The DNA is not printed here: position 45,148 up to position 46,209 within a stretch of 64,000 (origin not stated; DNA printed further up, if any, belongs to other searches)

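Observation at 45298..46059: Acidic protein built from two ~80-aa Ala/Asn/Asp repeats with unknown fold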

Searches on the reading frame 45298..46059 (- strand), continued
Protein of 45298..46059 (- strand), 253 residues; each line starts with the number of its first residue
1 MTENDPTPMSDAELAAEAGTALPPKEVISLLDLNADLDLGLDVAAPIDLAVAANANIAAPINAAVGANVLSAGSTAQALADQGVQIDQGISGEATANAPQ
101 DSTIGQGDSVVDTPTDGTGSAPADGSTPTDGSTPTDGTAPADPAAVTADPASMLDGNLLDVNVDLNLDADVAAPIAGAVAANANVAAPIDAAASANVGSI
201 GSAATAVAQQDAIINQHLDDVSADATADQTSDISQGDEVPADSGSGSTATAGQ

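Call 69: find_encoding_contigs(protein=P0481, flank=5000, max_places=1)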
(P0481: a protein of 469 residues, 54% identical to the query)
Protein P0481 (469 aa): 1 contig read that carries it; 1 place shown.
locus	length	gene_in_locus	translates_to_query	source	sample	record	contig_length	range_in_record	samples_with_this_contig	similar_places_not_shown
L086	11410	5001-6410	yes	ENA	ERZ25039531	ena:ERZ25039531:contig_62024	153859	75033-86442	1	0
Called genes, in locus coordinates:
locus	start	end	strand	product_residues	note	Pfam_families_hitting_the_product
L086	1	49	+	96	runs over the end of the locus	-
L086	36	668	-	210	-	PF03473:MOSC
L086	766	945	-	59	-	-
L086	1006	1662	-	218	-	PF00196:GerE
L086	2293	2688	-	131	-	PF01740:STAS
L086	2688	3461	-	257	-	PF14361:RsbRD_N (weak), PF01740:STAS, PF13466:STAS_2 (weak)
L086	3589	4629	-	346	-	PF04542:Sigma70_r2, PF13581:HATPase_c_2, PF02518:HATPase_c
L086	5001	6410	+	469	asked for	PF12396:DUF3659 (faint)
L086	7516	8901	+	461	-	-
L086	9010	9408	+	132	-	-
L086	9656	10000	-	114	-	-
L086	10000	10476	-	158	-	PF05552:MS_channel_1st_1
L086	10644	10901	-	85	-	PF03976:PPK2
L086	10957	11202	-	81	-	PF03976:PPK2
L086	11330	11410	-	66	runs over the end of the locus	-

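Call 77: search_dna_similar(query=window:45298-46059:-, collection=plasmids, mode=protein, max_rows=10)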
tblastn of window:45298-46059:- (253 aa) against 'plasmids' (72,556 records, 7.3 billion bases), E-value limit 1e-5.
No match.
